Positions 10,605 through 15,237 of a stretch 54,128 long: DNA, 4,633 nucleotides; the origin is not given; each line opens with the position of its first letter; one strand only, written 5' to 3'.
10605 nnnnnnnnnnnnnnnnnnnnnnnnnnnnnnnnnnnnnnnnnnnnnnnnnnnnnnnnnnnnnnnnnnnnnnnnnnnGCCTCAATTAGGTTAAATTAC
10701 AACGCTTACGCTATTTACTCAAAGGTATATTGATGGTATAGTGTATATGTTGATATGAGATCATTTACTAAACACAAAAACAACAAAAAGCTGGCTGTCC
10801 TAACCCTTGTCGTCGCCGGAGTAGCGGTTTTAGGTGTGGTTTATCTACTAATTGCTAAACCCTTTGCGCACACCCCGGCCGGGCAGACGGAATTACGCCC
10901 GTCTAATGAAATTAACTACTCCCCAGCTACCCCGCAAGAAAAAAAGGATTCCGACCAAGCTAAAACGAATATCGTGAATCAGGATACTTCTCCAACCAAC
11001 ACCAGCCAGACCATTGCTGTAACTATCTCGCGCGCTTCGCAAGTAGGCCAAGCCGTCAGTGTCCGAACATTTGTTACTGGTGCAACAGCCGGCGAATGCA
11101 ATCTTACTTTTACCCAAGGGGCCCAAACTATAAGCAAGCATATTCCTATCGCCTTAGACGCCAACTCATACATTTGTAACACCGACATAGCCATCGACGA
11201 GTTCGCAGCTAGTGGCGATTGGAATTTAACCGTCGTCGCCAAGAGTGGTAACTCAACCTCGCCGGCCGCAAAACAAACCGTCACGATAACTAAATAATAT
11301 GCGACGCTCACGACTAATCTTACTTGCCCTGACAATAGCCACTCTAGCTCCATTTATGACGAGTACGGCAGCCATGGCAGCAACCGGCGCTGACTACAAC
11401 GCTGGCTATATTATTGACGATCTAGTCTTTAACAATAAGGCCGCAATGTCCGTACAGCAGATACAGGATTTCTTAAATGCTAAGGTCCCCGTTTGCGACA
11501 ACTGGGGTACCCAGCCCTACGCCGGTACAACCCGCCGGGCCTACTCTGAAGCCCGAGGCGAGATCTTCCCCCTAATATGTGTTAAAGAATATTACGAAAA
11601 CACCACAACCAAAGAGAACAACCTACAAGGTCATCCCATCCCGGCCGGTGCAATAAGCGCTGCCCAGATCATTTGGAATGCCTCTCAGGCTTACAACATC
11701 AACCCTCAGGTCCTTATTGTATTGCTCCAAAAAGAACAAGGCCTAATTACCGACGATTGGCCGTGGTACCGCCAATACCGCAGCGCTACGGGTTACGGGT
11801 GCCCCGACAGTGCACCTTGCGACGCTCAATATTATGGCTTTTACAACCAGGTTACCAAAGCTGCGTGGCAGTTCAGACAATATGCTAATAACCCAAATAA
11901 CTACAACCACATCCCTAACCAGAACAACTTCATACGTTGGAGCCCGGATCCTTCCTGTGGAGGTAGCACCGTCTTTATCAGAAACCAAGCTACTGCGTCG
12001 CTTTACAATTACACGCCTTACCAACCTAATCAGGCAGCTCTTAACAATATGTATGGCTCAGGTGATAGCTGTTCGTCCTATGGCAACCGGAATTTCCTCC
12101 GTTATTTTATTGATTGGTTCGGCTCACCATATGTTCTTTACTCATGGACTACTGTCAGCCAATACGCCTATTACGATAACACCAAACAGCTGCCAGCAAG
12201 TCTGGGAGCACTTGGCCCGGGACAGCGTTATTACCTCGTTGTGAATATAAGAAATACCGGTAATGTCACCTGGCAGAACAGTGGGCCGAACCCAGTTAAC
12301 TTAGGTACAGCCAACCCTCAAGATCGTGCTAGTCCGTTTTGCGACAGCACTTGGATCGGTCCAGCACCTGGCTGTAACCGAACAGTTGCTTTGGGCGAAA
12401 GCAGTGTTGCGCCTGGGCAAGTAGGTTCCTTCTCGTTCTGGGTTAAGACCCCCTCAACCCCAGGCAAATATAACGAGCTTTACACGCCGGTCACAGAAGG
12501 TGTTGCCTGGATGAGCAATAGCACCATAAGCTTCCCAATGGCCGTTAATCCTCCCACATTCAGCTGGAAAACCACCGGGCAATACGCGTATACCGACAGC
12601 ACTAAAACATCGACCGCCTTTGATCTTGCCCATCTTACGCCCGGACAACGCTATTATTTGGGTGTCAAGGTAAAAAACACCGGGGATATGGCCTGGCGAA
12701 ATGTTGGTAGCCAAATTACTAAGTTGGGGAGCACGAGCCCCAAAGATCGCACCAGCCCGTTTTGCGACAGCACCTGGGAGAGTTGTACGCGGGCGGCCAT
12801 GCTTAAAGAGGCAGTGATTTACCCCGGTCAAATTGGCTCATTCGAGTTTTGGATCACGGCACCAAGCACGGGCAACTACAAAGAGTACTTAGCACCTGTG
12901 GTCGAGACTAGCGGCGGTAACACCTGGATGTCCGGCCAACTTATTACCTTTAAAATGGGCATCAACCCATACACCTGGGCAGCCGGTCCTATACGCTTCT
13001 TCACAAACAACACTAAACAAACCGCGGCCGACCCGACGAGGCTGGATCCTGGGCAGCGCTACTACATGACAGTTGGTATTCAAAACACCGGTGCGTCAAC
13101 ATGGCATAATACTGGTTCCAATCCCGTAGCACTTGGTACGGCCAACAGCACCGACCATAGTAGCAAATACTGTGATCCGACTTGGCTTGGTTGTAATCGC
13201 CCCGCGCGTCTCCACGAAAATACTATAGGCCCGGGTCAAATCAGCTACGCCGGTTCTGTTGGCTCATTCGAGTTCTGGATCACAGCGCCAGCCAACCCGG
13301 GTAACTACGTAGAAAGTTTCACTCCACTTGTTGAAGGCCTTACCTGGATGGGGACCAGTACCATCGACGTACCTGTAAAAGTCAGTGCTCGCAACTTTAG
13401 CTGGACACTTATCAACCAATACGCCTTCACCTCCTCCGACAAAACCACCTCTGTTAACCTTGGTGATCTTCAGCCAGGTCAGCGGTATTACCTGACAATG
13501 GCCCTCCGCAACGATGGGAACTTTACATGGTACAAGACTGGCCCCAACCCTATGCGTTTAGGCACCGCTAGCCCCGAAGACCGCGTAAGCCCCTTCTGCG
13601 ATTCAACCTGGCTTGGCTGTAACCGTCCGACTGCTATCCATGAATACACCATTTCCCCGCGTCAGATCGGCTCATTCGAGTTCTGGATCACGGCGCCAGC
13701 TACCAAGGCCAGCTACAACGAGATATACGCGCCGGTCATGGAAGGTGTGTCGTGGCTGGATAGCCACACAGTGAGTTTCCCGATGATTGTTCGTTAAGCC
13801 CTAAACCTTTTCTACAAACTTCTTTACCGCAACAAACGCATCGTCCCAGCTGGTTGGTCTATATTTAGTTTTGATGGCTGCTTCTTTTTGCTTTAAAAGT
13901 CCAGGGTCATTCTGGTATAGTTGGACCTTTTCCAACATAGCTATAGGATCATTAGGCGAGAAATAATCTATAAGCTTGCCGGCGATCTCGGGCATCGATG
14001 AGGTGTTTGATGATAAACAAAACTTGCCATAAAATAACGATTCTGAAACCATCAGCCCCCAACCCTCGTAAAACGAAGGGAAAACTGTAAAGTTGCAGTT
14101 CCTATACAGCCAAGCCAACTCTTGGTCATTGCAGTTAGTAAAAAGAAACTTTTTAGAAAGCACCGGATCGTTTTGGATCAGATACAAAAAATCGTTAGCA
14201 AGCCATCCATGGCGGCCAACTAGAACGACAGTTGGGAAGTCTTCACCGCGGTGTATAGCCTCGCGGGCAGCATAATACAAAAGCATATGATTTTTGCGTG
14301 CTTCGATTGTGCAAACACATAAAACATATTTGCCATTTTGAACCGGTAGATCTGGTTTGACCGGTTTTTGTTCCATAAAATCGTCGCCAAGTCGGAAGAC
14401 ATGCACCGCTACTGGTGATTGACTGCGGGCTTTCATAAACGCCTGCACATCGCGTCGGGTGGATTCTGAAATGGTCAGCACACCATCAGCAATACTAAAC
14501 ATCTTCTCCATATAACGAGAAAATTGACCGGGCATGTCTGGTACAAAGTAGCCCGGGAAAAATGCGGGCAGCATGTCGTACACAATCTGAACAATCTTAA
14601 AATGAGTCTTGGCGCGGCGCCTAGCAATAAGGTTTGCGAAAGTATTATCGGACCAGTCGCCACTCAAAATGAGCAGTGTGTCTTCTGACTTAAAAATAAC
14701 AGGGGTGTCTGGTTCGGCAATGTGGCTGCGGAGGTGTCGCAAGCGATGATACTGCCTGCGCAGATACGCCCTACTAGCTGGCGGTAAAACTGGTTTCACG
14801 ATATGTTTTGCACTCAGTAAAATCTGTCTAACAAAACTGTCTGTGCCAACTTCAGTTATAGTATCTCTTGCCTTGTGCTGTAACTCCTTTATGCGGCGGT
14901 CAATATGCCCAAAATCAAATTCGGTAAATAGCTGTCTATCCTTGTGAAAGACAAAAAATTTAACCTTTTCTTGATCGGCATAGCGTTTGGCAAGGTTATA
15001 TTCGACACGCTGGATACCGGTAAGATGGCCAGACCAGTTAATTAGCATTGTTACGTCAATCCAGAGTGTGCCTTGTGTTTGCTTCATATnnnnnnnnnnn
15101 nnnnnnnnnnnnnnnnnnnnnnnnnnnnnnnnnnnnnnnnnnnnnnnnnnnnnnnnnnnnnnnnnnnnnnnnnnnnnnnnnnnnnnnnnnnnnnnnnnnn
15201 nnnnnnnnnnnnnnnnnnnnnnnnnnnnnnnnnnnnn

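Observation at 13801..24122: O9a/CPA-style ABC-transporter-dependent glycan pathway with terminal-capping logic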

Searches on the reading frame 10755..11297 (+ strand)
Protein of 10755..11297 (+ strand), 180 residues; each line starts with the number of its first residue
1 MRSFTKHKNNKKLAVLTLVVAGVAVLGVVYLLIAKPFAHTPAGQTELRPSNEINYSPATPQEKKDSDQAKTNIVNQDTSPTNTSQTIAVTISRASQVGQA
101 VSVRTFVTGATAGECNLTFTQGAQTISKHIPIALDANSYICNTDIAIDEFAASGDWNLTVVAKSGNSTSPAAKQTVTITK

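Call 5: search_protein_families(library=pfam, proteins=[window:10755-11297:+], max_evalue=0.001)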
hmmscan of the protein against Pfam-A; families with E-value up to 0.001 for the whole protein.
window:10755-11297:+ (180 aa): 0 families

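Call 22: search_protein_families(library=pfam, proteins=[window:10755-11297:+], max_evalue=10)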
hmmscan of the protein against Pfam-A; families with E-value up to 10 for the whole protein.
window:10755-11297:+ (180 aa): 2 families
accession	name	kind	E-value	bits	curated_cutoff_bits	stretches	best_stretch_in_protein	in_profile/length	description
PF09716.15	ETRAMP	-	0.11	13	29.1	1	3-31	43-71/81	Malarial early transcribed membrane protein (ETRAMP)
PF22681.2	Lmo2446-like_N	-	0.36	11.5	29.7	1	39-96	2-53/72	Lmo2446-like, N-terminal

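Call 29: search_protein_families(library=ncbifam, proteins=[window:10755-11297:+], max_evalue=0.1)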
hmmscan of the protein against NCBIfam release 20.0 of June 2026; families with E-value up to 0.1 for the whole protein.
window:10755-11297:+ (180 aa): 0 families

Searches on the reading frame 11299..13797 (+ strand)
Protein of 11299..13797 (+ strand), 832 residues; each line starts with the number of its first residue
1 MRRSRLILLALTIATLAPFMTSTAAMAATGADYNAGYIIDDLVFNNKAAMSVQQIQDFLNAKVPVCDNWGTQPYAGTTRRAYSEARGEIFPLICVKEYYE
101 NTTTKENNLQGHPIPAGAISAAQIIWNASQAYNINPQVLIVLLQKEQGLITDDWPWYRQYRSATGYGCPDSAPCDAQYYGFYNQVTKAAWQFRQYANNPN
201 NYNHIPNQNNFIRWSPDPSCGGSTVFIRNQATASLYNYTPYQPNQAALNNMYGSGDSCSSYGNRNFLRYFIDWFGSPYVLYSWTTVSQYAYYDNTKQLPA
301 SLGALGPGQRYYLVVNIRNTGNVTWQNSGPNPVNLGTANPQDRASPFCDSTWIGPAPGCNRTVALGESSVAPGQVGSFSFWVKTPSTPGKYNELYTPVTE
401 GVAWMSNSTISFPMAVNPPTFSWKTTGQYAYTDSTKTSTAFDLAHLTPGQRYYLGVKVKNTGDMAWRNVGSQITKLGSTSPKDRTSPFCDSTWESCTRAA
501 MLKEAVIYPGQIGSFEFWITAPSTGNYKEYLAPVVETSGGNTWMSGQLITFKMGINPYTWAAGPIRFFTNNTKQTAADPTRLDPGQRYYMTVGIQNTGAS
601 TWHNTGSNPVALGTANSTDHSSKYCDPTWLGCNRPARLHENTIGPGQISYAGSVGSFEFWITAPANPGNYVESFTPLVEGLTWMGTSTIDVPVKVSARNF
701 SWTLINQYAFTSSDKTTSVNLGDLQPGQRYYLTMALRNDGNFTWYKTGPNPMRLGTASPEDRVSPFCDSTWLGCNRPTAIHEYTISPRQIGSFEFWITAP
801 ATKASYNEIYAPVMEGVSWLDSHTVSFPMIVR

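Call 5: search_protein_families(library=pfam, proteins=[window:11299-13797:+], max_evalue=0.001)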
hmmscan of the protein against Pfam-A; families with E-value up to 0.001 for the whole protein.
window:11299-13797:+ (832 aa): 6 families
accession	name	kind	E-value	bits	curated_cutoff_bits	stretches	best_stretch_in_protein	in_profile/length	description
PF16158.11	N_BRCA1_IG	-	1.3e-13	51.9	28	0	306-397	9-90/108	Ig-like domain from next to BRCA1 gene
PF16656.11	Pur_ac_phosph_N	-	9.1e-06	26.6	30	0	707-744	55-85/93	Purple acid Phosphatase, N-terminal domain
PF00041.27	fn3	-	1.1e-05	26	25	0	712-740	44-72/84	Fibronectin type III domain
PF21466.3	GH101_dom-5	-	0.00011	22.5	27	0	434-464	41-71/145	Endo-alpha-N-acetylgalactosaminidase, domain 5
PF16655.11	PhoD_N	-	0.00068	20.6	30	0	370-460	3-80/90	PhoD-like phosphatase, N-terminal domain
PF25059.1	FN3_DSCAM-DSCAML_C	-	0.00071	20.3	39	0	701-740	34-68/89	DSCAM/DSCAML C-terminal Fn3-like domain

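Call 29: search_protein_families(library=ncbifam, proteins=[window:11299-13797:+], max_evalue=0.1)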
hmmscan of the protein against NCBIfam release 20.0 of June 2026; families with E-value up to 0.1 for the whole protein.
window:11299-13797:+ (832 aa): 1 family
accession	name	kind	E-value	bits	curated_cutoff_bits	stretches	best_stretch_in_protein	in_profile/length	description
NF041740.1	choice_anch_T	equivalog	0.00089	18.5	70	0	642-742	80-175/259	choice-of-anchor T family protein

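Call 82: search_solved_structures(query=window:11299-13797:+, max_evalue=0.01, show_alignments=1)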
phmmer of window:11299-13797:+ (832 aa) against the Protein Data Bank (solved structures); distinct sequences matched with E-value up to 0.01: 0.

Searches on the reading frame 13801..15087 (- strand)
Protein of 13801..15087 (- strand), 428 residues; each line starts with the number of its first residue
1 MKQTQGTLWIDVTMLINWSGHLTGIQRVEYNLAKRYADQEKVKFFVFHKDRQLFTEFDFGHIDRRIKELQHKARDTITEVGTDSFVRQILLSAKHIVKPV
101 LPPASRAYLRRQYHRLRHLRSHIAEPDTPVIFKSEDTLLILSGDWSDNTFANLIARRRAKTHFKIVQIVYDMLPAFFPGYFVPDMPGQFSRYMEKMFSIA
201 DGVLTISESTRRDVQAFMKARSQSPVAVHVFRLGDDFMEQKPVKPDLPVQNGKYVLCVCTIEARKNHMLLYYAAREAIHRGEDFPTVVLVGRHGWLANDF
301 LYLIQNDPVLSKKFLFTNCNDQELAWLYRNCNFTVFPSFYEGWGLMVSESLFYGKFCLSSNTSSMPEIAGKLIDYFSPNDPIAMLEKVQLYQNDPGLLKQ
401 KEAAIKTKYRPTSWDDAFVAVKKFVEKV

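Call 3: search_protein_families(library=pfam, proteins=[window:13801-15087:-], max_evalue=0.01)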
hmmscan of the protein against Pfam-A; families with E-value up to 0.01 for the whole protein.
window:13801-15087:- (428 aa): 3 families
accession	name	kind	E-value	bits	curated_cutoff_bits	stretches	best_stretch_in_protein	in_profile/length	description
PF00534.26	Glycos_transf_1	-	1.7e-12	47.7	26.4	1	250-400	13-161/172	Glycosyl transferases group 1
PF13692.12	Glyco_trans_1_4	-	9e-10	39.4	27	1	253-389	2-137/142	Glycosyl transferases group 1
PF13439.12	Glyco_transf_4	-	0.002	18.6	28.5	0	102-218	47-152/170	Glycosyltransferase Family 4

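Call 7: search_protein_families(library=ncbifam, proteins=[window:13801-15087:-], max_evalue=0.001)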
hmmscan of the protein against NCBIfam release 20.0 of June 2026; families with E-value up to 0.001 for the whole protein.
window:13801-15087:- (428 aa): 2 families
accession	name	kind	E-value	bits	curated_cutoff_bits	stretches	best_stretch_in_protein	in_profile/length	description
TIGR04047.1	MSMEG_0565_glyc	hypoth_equivalog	8.5e-09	35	259.85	1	191-393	130-340/373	MSMEG_0565 family glycosyltransferase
NF050063.1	ProtGlycPglJ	equivalog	2.7e-05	23.6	500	1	193-364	138-299/363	N-acetylgalactosamine-N,N'-diacetylbacillosaminyl-diphospho-undecaprenol 4-alpha-N-acetylgalactosaminyltransferase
